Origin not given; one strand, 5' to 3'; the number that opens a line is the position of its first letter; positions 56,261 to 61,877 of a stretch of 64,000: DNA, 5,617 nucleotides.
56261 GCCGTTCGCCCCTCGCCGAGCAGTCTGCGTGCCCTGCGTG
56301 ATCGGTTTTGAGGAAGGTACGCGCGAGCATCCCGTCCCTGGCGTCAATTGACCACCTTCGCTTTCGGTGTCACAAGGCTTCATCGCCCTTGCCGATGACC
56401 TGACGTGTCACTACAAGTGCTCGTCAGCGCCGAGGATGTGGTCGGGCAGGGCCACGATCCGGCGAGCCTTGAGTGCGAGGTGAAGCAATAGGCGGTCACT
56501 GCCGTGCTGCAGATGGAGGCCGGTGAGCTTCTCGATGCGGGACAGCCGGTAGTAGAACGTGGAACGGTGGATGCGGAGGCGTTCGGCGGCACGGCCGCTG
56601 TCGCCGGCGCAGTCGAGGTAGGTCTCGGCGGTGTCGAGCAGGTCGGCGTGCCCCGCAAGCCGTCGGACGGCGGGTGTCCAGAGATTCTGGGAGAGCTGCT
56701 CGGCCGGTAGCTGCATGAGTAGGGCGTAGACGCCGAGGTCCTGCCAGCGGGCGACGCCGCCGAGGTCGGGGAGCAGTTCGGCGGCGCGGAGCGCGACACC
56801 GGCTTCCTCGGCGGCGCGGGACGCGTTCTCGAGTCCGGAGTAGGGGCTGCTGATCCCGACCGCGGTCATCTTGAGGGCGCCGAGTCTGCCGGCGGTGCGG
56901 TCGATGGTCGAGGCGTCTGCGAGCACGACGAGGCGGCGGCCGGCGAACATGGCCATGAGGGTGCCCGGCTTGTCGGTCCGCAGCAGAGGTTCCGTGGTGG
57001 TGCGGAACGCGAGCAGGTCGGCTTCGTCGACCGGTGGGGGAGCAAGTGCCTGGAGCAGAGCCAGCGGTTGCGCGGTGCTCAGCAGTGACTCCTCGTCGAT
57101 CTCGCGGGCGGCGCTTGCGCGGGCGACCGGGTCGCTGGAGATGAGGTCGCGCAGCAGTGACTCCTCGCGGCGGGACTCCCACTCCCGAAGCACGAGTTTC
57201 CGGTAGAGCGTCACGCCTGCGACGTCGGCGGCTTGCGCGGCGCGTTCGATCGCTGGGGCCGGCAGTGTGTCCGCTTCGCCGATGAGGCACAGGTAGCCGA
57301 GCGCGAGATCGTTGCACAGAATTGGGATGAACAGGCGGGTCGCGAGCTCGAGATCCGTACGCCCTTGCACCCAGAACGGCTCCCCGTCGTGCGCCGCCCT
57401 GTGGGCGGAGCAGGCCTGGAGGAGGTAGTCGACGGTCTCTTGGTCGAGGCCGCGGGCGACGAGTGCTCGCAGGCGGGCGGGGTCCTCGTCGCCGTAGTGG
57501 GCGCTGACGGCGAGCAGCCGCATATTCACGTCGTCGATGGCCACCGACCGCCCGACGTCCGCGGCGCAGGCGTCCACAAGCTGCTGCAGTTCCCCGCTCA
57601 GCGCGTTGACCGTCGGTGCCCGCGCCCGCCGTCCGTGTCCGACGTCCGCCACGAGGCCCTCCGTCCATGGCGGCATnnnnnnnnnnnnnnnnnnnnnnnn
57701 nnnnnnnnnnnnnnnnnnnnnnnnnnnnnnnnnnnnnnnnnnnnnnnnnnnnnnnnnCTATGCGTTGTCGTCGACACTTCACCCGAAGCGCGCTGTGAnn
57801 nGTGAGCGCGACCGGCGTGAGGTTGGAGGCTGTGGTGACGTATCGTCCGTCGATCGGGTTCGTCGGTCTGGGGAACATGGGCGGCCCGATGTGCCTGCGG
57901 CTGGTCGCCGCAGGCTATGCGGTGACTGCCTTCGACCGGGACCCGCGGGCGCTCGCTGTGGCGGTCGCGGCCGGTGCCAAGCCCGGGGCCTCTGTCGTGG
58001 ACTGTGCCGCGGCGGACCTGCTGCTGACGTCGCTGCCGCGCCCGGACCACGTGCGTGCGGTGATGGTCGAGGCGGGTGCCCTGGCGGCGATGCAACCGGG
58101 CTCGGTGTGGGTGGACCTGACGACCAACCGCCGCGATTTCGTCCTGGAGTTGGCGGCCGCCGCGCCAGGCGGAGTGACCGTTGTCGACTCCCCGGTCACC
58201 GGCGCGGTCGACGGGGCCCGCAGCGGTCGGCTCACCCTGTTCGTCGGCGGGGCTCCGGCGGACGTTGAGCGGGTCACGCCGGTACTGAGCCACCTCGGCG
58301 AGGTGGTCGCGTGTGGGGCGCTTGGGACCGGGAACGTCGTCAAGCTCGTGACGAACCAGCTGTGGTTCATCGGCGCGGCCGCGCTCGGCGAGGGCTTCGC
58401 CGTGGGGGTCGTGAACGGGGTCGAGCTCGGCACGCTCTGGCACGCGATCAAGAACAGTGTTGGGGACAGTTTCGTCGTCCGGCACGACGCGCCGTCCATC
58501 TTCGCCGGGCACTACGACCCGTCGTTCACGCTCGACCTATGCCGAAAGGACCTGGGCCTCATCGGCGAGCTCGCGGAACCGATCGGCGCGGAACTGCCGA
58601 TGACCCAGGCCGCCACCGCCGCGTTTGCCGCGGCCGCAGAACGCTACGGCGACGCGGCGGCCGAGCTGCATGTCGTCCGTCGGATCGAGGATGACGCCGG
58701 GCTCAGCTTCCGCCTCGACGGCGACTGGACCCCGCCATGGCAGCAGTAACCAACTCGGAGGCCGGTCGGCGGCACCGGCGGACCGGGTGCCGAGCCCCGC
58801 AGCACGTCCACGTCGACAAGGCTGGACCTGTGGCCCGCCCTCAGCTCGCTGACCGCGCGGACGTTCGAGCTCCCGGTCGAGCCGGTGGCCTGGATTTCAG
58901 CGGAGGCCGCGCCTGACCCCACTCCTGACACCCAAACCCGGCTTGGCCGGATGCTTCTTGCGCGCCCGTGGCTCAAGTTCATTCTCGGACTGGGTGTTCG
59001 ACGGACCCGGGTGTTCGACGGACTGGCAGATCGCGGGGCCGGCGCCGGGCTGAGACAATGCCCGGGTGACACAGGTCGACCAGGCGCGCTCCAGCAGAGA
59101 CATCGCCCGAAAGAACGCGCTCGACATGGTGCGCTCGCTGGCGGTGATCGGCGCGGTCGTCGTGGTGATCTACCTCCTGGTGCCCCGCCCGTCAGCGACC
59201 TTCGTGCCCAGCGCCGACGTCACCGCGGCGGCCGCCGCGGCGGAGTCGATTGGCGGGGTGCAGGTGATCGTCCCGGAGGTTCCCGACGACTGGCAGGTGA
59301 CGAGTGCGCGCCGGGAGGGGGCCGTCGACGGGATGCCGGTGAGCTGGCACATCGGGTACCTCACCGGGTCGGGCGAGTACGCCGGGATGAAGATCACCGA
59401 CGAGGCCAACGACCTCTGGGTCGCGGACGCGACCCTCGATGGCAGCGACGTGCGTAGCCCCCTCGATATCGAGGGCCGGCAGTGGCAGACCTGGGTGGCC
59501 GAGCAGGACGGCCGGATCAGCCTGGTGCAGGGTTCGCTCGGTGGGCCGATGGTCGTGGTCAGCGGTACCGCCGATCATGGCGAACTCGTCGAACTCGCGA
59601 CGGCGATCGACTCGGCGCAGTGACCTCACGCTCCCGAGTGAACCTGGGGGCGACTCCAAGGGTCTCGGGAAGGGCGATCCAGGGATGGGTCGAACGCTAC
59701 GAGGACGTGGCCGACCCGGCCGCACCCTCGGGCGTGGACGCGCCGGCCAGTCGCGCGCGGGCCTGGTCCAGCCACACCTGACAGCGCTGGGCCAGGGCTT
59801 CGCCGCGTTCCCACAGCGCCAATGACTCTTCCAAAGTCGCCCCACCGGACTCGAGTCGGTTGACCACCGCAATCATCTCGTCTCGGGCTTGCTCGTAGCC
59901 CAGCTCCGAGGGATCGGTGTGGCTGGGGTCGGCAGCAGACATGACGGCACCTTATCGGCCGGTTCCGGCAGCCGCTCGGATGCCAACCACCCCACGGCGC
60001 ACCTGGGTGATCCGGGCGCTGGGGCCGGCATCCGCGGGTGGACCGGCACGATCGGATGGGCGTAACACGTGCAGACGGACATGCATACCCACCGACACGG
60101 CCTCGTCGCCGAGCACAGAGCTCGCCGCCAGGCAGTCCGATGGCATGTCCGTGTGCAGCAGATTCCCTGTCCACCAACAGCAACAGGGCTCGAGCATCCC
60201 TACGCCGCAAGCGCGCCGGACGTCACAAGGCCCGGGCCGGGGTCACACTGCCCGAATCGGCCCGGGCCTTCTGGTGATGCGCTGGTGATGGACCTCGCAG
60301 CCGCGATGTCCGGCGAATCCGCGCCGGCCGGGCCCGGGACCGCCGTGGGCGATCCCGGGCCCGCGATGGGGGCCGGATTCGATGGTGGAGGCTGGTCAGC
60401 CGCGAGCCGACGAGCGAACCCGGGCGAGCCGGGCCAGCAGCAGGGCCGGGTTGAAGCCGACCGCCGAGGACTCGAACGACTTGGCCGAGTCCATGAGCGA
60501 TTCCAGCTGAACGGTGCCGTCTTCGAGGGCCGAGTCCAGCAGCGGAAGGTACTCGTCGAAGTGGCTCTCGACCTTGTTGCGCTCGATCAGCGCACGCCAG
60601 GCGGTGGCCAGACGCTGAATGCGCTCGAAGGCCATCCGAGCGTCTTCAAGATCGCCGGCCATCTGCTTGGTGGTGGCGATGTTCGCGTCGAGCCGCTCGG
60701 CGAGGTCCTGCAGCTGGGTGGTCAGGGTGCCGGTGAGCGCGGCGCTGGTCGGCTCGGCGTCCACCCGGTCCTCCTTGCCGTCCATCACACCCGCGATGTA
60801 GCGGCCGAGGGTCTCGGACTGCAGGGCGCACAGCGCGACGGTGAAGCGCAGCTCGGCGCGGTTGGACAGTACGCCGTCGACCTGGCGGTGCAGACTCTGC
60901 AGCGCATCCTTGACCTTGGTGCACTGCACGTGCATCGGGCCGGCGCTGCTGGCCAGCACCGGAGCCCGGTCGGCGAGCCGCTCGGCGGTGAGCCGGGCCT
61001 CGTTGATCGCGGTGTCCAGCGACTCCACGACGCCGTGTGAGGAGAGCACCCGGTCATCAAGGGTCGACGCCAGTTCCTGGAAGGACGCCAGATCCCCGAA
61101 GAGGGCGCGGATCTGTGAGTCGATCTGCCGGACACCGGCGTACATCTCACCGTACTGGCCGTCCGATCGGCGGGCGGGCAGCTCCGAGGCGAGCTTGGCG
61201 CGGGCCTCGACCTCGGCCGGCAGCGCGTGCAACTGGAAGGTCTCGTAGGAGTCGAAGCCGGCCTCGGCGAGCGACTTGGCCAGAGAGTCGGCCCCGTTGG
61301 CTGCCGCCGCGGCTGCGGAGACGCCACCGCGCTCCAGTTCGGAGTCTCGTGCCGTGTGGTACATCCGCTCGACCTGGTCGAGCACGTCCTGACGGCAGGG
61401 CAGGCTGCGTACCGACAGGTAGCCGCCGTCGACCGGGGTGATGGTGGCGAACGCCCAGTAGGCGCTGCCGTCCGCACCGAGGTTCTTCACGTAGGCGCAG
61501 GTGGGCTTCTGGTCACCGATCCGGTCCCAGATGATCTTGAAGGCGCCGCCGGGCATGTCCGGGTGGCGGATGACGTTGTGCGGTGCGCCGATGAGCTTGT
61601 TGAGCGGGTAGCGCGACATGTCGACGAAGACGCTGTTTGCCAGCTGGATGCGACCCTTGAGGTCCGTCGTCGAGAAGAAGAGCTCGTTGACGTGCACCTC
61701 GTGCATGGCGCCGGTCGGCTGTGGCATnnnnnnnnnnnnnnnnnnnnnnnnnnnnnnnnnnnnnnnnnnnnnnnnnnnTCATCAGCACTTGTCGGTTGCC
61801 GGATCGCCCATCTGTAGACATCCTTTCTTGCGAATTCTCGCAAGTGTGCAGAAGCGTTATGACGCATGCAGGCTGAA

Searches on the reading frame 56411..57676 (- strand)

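Call 11: search_protein_families(library=pfam, proteins=[window:56411-57676:-])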
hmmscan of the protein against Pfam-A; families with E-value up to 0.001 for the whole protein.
window:56411-57676:- (421 aa): 3 families
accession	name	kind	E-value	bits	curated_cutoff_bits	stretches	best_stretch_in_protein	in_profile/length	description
PF13556.12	HTH_30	-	4.4e-20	71.7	27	1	346-404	1-59/59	PucR C-terminal helix-turn-helix domain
PF17853.6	GGDEF_2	-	2.7e-05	24.8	24.5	1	223-298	36-116/116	GGDEF-like domain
PF02954.25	HTH_8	-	0.00029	21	22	0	357-379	18-40/42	Bacterial regulatory protein, Fis family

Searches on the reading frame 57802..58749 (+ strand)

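Call 11: search_protein_families(library=pfam, proteins=[window:57802-58749:+])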
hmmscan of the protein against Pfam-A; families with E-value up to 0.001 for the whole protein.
window:57802-58749:+ (315 aa): 4 families
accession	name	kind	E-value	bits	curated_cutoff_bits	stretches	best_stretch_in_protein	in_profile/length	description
PF03446.21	NAD_binding_2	-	1.2e-35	123.3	21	1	17-171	1-159/161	NAD binding domain of 6-phosphogluconate dehydrogenase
PF14833.11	NAD_binding_11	-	1e-23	84.3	30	1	175-293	1-120/122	NAD-binding of NADP-dependent 3-hydroxyisobutyrate dehydrogenase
PF03807.23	F420_oxidored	-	3.9e-06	27.8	21.6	1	18-91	2-79/94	NADP oxidoreductase coenzyme F420-dependent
PF02826.25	2-Hacid_dh_C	-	0.00028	20.7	25.1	1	17-104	38-124/178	D-isomer specific 2-hydroxyacid dehydrogenase, NAD binding domain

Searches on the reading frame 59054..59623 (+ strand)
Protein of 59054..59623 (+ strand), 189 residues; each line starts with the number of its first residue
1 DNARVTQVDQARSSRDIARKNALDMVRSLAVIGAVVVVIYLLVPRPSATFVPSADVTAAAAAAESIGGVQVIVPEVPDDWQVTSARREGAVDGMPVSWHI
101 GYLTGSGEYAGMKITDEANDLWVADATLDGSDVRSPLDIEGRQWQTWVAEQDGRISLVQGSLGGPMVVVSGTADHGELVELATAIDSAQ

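Call 11: search_protein_families(library=pfam, proteins=[window:59054-59623:+])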
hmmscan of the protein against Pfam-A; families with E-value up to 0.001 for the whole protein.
window:59054-59623:+ (189 aa): 1 family
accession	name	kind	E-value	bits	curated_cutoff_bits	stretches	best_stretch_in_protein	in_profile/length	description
PF14030.11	DUF4245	-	2.2e-35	122.5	30.1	1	20-185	4-165/165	Protein of unknown function (DUF4245)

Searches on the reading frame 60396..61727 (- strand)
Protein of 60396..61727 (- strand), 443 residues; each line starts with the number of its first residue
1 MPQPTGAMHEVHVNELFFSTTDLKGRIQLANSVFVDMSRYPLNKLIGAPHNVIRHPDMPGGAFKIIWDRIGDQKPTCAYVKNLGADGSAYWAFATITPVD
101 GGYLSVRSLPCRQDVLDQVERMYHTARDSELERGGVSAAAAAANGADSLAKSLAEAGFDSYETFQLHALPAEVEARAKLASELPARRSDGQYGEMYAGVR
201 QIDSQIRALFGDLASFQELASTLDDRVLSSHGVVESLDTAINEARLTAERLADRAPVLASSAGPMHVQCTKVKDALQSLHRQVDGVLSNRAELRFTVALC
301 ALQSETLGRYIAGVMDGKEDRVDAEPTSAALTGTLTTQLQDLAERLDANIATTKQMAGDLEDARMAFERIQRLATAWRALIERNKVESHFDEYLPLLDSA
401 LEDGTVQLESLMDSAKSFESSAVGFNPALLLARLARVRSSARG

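Call 11: search_protein_families(library=pfam, proteins=[window:60396-61727:-])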
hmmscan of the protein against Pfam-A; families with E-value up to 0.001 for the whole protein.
window:60396-61727:- (443 aa): 1 family
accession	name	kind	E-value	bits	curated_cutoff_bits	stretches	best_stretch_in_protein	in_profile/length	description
PF08447.18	PAS_3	-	0.00027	21.6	25.6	1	31-99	5-75/89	PAS fold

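Call 87: find_encoding_contigs(protein=window:60396-61727:-, flank=10000, max_places=2)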
Protein window:60396-61727:- (443 aa): 1 contig read that carries it; 1 place shown.
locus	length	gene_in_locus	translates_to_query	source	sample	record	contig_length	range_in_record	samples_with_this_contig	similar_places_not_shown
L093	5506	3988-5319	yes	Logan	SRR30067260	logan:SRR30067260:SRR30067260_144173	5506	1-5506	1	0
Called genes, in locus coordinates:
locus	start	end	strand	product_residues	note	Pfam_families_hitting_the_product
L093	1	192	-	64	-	?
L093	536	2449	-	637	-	PF00916:Sulfate_transp, PF01740:STAS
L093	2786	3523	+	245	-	PF00117:GATase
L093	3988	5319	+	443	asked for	-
